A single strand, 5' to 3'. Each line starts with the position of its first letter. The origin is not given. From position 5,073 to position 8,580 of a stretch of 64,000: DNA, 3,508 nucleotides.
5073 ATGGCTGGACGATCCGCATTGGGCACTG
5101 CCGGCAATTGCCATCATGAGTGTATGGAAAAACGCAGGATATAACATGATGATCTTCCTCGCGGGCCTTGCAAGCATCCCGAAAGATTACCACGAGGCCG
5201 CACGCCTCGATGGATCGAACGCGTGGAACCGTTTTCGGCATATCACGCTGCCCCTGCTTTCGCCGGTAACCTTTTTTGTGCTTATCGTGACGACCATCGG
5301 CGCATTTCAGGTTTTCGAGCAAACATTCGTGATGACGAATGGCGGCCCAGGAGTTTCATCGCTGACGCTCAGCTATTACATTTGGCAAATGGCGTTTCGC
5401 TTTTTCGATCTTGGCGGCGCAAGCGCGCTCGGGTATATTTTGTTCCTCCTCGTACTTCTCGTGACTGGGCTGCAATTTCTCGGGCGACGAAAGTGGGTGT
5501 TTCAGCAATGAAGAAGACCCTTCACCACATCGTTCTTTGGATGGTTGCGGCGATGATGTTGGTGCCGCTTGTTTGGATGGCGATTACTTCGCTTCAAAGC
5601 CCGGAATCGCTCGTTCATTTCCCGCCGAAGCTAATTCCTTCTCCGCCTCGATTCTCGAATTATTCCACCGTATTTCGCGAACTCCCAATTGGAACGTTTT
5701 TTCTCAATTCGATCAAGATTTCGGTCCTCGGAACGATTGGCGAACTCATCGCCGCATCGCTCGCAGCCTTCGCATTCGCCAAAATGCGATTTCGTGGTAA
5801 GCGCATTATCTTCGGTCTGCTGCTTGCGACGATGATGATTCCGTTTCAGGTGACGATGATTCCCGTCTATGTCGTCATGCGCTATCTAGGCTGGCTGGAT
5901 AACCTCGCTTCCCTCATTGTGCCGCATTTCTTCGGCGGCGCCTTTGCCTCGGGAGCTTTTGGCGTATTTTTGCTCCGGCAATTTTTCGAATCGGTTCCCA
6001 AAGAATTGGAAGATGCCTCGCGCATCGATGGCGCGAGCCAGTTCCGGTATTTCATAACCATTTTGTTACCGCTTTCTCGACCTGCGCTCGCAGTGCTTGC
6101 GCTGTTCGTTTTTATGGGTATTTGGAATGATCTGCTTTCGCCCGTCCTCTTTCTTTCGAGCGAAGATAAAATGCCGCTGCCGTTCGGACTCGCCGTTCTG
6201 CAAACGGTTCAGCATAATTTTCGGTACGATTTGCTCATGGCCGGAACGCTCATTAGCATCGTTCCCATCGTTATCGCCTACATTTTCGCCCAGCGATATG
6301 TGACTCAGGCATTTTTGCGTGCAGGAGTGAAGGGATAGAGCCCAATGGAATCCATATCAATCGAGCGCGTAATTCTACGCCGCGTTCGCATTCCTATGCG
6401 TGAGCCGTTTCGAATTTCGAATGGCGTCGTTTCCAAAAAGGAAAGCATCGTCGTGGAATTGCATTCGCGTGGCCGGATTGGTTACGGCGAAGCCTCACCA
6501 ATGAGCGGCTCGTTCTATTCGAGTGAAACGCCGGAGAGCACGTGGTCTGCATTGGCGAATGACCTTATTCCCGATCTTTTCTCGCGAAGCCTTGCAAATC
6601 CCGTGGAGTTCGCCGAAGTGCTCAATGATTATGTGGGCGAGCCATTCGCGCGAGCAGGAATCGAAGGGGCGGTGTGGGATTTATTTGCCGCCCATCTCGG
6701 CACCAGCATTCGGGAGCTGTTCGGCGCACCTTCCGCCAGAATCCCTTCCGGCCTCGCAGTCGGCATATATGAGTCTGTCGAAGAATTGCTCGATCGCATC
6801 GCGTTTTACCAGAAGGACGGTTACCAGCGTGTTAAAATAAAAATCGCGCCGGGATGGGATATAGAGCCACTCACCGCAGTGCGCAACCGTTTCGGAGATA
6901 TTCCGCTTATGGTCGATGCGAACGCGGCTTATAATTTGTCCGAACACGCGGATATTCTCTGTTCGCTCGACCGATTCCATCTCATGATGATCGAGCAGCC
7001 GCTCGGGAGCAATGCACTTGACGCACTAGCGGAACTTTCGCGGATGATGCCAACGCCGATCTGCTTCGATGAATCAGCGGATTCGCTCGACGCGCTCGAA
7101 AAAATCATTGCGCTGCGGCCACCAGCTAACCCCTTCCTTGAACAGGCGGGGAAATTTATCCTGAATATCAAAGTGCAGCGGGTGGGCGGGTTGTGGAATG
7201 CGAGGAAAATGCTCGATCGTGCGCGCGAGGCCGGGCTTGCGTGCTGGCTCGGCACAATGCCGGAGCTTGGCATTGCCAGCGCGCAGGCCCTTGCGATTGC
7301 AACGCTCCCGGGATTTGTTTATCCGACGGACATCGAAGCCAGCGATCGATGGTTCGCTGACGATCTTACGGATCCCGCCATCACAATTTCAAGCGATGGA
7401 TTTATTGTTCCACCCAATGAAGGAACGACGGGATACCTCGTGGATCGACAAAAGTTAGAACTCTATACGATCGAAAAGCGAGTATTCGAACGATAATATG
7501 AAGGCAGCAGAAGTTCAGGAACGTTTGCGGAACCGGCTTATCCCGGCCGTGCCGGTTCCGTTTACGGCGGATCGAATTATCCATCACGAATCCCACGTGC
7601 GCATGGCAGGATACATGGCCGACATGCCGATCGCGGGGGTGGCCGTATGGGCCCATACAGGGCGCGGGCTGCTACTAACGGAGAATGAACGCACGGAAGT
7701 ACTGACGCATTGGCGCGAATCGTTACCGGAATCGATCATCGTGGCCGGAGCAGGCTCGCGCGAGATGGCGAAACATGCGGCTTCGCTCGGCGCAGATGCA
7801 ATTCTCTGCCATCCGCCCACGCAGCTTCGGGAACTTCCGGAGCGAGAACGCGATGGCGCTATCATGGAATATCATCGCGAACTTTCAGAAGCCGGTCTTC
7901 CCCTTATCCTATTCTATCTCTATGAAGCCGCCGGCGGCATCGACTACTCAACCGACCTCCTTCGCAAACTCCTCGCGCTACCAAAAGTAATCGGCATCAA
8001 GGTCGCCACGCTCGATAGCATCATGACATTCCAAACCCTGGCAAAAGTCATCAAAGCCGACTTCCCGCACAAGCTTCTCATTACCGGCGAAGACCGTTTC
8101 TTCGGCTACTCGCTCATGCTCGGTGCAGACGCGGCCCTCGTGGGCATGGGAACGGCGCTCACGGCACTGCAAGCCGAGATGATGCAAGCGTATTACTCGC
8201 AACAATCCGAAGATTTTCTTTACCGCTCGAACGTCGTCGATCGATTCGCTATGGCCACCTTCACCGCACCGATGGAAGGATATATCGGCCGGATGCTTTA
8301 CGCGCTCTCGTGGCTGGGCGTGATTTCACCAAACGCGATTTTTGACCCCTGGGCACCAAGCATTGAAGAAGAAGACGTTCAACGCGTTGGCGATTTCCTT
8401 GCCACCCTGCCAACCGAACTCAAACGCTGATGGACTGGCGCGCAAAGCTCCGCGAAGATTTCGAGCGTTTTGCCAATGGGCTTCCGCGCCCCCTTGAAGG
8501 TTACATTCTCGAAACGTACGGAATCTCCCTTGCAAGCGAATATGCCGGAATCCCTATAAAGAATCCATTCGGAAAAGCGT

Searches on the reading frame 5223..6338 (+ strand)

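Call 64: search_protein_families(library=pfam, proteins=[window:5223-6338:+], max_evalue=0.00001)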
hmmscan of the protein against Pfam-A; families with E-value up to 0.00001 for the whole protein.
window:5223-6338:+ (371 aa): 1 family
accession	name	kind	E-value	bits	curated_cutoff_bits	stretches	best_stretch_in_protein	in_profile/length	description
PF00528.27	BPD_transp_1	-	5.1e-20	72.4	26.4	1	178-362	5-180/184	Binding-protein-dependent transport system inner membrane component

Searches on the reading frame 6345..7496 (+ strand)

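Call 64: search_protein_families(library=pfam, proteins=[window:6345-7496:+], max_evalue=0.00001)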
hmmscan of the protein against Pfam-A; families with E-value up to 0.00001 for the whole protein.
window:6345-7496:+ (383 aa): 2 families
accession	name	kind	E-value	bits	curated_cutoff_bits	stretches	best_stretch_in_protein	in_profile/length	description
PF13378.12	MR_MLE_C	-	4e-35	121.9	29.4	1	155-359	10-209/219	Enolase C-terminal domain-like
PF02746.21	MR_MLE_N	-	2.3e-12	47.6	22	1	9-127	4-117/117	Mandelate racemase / muconate lactonizing enzyme, N-terminal domain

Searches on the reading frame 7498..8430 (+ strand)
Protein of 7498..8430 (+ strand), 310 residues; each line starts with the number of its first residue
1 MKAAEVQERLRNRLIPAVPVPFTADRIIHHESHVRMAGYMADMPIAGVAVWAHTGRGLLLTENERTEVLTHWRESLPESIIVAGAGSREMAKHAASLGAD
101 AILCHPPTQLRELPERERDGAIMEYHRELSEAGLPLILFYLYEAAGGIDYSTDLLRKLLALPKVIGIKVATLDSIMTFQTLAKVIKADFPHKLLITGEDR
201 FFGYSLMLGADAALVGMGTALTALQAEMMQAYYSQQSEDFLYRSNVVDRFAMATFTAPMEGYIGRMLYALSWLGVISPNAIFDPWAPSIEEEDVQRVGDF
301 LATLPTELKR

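Call 64: search_protein_families(library=pfam, proteins=[window:7498-8430:+], max_evalue=0.00001)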
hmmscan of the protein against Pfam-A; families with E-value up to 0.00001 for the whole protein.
window:7498-8430:+ (310 aa): 1 family
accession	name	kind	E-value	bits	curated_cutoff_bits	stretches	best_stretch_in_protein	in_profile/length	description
PF00701.28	DHDPS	-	3.5e-14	52.6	22.1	1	12-292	3-278/289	Dihydrodipicolinate synthetase family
